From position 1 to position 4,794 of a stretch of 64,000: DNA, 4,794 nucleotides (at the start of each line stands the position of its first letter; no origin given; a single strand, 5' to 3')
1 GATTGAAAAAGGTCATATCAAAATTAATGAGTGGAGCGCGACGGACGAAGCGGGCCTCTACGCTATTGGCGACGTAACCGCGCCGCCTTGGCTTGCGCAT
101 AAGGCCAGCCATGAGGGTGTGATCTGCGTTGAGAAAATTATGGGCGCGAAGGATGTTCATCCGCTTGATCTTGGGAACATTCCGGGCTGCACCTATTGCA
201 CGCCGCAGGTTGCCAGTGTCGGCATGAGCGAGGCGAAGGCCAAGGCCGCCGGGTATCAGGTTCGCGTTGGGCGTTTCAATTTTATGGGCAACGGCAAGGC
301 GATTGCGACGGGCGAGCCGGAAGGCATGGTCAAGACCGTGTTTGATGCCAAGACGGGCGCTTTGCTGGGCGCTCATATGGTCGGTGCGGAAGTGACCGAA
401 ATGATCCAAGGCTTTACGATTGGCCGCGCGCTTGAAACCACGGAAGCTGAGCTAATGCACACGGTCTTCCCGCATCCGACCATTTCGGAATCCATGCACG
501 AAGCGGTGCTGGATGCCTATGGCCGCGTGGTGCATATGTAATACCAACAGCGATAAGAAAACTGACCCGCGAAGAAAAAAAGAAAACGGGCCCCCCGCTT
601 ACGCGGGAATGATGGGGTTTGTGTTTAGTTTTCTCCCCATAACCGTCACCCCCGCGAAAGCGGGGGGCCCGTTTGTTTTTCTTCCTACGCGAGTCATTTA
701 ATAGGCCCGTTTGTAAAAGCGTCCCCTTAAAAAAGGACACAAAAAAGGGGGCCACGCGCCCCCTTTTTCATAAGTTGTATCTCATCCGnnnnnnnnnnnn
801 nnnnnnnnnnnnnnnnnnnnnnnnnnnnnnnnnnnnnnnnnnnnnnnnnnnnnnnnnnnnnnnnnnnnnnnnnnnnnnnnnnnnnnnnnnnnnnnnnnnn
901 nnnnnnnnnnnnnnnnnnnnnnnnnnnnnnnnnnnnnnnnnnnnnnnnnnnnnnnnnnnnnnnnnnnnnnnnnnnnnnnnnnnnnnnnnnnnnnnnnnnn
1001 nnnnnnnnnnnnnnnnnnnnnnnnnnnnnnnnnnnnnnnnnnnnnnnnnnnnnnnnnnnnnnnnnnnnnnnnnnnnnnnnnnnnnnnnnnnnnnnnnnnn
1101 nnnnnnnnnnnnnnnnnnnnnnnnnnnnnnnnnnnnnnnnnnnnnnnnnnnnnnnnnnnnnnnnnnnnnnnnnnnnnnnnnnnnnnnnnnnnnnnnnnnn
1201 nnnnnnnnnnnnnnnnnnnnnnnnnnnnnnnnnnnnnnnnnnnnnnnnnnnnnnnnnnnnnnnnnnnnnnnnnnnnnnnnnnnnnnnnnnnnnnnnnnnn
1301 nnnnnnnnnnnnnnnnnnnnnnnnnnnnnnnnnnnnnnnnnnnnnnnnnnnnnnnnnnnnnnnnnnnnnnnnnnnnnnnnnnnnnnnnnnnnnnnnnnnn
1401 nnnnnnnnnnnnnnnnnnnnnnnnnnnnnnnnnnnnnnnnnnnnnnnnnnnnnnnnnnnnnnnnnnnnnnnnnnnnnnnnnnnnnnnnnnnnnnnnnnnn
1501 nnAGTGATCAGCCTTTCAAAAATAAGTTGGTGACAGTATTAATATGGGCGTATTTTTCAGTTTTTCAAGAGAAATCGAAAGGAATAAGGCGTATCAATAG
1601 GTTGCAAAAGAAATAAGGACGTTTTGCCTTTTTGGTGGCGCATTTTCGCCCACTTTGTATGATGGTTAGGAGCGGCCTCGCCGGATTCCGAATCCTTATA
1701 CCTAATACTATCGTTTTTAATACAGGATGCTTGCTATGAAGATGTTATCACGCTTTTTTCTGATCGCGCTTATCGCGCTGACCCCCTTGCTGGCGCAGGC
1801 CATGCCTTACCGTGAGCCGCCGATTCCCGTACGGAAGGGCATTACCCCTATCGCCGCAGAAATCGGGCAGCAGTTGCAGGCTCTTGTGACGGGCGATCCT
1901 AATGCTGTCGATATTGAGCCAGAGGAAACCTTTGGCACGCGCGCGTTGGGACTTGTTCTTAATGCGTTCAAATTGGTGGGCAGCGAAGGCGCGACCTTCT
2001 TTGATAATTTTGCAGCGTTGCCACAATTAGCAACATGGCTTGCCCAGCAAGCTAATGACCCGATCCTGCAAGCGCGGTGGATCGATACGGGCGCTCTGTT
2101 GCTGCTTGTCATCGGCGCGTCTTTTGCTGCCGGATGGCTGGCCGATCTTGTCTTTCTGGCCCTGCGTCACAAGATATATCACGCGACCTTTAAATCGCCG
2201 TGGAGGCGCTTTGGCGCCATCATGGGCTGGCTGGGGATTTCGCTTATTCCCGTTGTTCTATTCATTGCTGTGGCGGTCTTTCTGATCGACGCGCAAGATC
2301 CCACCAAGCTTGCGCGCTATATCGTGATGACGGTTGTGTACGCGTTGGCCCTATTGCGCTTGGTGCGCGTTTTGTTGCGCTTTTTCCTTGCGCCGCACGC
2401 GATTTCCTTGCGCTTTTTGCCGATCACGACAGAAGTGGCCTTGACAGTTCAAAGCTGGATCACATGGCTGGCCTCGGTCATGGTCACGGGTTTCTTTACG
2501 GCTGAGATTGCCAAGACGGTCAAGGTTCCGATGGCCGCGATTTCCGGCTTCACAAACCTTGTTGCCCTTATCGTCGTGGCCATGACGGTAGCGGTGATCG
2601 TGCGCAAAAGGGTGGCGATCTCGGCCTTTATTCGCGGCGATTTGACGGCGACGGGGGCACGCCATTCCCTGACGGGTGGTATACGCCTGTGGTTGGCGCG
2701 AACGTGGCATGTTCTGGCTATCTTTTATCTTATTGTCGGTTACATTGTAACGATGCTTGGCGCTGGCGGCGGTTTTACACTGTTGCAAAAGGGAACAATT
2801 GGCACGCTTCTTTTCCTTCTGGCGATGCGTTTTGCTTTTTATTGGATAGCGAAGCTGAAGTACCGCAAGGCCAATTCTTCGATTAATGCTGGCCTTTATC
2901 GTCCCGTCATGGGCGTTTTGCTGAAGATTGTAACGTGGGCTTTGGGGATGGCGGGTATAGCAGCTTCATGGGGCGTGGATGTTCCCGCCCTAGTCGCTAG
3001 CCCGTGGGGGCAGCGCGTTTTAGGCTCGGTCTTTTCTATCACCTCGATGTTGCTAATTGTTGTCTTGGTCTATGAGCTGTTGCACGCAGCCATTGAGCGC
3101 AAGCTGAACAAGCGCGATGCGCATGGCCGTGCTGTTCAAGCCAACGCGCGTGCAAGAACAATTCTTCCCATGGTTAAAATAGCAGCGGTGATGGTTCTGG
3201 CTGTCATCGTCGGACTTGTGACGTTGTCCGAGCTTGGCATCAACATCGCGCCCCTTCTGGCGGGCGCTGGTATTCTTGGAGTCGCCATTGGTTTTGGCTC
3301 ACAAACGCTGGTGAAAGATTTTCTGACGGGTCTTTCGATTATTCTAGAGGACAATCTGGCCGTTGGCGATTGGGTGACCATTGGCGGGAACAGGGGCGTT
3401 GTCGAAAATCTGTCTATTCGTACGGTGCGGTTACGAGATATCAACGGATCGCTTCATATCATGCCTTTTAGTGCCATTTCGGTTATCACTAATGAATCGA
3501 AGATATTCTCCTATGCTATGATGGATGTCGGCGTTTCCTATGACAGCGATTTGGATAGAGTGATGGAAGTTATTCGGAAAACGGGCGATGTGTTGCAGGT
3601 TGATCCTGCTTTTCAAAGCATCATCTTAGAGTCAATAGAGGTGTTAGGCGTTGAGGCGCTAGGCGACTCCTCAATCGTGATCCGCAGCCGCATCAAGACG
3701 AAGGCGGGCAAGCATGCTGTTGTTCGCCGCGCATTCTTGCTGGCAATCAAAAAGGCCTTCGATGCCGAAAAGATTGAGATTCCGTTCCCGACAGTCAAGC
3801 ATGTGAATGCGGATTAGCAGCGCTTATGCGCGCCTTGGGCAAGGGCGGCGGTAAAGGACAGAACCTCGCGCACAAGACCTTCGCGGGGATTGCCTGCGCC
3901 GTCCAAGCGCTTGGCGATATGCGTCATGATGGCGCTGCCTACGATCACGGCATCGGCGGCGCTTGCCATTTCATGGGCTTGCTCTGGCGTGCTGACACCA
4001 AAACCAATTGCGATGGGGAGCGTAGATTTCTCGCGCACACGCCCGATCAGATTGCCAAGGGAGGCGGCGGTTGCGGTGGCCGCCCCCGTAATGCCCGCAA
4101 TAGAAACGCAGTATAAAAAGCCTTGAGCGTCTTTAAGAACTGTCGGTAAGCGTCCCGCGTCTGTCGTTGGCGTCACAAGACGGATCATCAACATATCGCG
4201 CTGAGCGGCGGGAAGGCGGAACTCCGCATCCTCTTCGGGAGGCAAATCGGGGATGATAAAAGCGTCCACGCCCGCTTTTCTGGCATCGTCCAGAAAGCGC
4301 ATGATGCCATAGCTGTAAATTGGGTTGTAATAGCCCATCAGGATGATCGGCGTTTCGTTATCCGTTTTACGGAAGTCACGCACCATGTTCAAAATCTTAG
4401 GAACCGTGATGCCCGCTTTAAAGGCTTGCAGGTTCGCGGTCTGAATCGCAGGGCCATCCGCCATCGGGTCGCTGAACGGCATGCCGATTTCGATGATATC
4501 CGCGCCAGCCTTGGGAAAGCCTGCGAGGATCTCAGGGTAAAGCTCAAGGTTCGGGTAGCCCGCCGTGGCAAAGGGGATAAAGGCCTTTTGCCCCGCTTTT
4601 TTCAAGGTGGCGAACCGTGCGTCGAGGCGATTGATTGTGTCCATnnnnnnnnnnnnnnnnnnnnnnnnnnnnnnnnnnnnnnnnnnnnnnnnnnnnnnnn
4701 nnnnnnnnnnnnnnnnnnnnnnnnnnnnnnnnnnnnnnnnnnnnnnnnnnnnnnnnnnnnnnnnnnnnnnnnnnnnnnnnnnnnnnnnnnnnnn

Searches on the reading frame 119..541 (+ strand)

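Call 85: search_protein_families(library=pfam, proteins=[window:119-541:+], max_evalue=0.001)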
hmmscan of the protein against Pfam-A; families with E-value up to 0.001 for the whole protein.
window:119-541:+ (140 aa): 1 family
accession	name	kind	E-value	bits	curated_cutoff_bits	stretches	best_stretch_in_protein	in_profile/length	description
PF02852.28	Pyr_redox_dim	-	1.3e-35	122.3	25.3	1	21-129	1-109/110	Pyridine nucleotide-disulphide oxidoreductase, dimerisation domain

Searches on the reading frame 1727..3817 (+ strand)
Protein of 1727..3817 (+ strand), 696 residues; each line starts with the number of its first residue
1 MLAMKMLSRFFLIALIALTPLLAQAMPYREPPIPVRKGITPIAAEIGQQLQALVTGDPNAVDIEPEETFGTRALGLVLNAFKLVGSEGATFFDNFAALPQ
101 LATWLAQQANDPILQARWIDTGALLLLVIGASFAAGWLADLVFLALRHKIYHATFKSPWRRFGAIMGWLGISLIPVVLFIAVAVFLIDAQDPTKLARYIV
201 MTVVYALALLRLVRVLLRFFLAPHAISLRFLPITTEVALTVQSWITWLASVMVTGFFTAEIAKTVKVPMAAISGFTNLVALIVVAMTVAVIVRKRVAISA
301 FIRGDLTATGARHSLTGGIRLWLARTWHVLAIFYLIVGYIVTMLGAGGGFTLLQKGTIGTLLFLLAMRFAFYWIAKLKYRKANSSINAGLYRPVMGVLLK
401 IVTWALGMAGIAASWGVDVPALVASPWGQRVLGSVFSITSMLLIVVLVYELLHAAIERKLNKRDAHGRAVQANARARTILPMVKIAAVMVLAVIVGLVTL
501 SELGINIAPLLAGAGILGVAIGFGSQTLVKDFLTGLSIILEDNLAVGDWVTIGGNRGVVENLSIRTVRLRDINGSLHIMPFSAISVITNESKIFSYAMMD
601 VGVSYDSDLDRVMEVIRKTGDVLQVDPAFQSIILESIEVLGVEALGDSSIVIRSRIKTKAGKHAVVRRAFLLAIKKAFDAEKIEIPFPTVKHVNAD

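Call 53: search_protein_families(library=pfam, proteins=[window:1727-3817:+], max_evalue=0.00001)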
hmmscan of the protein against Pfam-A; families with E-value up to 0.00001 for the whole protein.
window:1727-3817:+ (696 aa): 3 families
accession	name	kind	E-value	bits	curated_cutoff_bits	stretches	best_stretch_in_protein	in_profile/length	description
PF00924.24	MS_channel_2nd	-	8.3e-16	58.3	20.2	1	527-591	1-67/68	Mechanosensitive ion channel, beta-domain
PF21082.3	MS_channel_3rd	-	4.2e-09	37.1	21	1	599-685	3-88/88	Mechanosensitive ion channel MscS, C-terminal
PF21088.3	MS_channel_1st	-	3.7e-08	33.6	23.1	1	490-526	6-42/42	Mechanosensitive ion channel, transmembrane helices 2/3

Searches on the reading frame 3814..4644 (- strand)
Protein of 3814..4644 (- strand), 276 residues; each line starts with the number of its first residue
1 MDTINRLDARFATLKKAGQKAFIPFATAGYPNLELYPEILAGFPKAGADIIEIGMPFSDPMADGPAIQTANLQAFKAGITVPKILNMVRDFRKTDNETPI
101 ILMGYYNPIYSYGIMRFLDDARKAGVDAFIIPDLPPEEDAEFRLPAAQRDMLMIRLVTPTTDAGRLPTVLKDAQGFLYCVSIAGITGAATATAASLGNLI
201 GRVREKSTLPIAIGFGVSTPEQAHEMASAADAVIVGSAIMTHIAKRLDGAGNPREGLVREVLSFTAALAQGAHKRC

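Call 53: search_protein_families(library=pfam, proteins=[window:3814-4644:-], max_evalue=0.00001)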
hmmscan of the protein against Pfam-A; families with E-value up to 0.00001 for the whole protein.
window:3814-4644:- (276 aa): 1 family
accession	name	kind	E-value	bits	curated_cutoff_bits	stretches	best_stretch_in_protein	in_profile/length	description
PF00290.26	Trp_syntA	-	1.4e-91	306.5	27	1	11-251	1-241/259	Tryptophan synthase alpha chain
